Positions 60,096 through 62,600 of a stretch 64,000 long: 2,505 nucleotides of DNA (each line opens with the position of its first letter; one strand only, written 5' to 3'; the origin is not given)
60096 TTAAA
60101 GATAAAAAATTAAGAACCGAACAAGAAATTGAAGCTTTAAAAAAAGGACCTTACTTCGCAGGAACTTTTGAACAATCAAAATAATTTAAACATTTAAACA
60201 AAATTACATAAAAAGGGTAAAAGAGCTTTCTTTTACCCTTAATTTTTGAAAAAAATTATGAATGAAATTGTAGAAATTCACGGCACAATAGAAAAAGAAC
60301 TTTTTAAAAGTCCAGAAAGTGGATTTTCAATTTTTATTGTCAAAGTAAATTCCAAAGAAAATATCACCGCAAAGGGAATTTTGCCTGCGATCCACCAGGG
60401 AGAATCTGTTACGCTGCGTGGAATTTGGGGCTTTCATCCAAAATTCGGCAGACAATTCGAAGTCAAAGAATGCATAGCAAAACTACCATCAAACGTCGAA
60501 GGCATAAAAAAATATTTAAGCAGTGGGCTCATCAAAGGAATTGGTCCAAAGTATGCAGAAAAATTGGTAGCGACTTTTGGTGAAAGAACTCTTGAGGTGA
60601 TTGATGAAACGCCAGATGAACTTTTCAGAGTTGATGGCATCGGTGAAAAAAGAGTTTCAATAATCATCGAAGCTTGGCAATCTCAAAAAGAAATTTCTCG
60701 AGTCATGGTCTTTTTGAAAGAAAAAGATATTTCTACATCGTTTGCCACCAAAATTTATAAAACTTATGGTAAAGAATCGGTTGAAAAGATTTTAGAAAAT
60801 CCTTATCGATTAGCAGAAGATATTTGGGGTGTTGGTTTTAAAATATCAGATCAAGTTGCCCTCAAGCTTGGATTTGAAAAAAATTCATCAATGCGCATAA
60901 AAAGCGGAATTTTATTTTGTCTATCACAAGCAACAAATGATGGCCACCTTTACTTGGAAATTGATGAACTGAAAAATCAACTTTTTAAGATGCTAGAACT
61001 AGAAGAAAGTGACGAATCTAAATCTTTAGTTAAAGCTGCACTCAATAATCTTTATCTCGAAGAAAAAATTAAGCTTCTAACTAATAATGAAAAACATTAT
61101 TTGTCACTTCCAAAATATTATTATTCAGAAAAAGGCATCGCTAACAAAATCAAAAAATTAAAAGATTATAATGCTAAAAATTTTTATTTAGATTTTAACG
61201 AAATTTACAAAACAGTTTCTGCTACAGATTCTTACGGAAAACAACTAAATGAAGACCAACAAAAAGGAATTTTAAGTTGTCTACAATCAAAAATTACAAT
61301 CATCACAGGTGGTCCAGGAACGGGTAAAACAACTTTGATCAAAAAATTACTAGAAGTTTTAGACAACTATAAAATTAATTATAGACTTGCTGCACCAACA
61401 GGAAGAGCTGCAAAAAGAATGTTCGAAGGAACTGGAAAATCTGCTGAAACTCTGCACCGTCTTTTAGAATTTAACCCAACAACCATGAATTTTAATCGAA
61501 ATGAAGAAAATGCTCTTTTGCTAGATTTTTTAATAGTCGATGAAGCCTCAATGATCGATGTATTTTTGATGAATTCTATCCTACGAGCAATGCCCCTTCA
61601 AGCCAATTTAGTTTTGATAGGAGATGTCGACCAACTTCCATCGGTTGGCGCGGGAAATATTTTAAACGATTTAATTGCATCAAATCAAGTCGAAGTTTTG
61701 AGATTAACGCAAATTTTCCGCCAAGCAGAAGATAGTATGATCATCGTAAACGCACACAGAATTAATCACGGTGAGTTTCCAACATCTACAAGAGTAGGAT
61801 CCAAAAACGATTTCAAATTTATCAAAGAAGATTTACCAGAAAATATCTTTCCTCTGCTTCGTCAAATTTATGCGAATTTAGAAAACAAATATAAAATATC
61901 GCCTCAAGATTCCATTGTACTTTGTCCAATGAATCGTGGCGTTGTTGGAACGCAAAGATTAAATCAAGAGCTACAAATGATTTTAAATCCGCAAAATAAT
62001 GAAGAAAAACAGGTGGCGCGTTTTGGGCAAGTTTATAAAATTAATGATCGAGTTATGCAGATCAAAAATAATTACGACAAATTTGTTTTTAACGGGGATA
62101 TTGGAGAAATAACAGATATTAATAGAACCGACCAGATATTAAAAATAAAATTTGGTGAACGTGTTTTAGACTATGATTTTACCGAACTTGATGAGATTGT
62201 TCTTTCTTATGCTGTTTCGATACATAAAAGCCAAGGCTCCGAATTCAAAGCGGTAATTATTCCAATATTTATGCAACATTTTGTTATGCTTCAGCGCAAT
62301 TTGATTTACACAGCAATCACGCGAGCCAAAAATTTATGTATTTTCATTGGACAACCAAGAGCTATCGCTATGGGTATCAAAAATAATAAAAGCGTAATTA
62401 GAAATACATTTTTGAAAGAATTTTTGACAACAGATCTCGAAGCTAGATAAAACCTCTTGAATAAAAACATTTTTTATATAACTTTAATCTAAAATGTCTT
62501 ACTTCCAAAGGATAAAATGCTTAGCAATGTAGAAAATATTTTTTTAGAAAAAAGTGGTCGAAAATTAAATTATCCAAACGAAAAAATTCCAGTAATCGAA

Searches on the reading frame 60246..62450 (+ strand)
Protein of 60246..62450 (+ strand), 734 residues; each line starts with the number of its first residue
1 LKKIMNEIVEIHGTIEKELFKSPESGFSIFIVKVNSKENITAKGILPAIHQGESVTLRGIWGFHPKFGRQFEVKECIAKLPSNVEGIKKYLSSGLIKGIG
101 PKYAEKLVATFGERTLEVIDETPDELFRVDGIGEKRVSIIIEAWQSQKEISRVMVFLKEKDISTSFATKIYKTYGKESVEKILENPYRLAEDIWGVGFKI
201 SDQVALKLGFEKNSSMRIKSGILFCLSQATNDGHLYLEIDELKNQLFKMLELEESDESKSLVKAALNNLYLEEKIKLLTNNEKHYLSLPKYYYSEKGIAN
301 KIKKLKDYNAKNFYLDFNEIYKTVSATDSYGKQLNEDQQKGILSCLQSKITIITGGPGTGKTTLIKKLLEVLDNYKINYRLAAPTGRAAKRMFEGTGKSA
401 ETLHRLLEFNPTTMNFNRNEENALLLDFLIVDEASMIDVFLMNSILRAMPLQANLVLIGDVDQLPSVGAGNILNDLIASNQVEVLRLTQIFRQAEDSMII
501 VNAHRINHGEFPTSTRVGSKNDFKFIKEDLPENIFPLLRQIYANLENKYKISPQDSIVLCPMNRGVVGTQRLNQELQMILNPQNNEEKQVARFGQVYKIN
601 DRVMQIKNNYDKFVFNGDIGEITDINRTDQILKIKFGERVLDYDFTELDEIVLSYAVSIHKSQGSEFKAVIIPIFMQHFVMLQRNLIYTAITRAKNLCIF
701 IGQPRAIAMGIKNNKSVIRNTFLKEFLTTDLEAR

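Call 40: search_protein_families(library=pfam, proteins=[window:60246-62450:+], max_evalue=0.001)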
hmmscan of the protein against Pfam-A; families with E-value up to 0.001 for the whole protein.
window:60246-62450:+ (734 aa): 15 families
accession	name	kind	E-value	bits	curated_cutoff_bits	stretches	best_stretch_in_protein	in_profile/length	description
PF13245.12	AAA_19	-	1.9e-40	138.6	25.1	1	338-468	1-133/134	AAA domain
PF13604.12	AAA_30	-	1.1e-37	130.1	27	1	333-512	1-174/191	AAA domain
PF14490.11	HHH_RecD2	-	6e-36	122.7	27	1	147-236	2-92/92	ATP-dependent RecD2 DNA helicase HHH domain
PF18335.7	SH3_13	-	3.9e-21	75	41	1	572-636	1-65/65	ATP-dependent RecD-like DNA helicase SH3 domain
PF23139.1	OB_YrrC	-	1.3e-19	70.3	27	1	10-81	3-76/76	ATP-dependent DNA helicase YrrC, OB-fold domain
PF13538.12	UvrD_C_2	-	5.4e-18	65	27.4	1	654-700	2-51/52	UvrD-like helicase C-terminal domain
PF13086.12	AAA_11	-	2.5e-11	44.3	27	1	333-375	1-44/257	AAA domain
PF01443.25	Viral_helicase1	-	9.9e-11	42.3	21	1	352-478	2-112/228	Viral superfamily 1 RNA helicase core domain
PF14520.12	HHH_5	-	2.9e-09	37.7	27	1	96-145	7-56/57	Helix-hairpin-helix domain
PF13401.12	AAA_22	-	4.6e-07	30.6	27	1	349-445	6-104/130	AAA domain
PF05127.21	NAT10_TcmA_helicase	-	2.6e-06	27.9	22.7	1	352-449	1-113/176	RNA cytidine acetyltransferase NAT10/TcmA, helicase domain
PF07728.20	AAA_5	-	8e-06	26.4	22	0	352-380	3-31/139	AAA domain (dynein-related subfamily)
PF05970.20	PIF1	-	3.6e-05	23.9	25.9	1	346-501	20-197/223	PIF1-like helicase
PF13521.12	AAA_28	-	0.00025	21.8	27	1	352-435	3-83/164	AAA domain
PF03266.21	NTPase_1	-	0.00029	21.2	23.9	1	352-376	3-27/168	NTPase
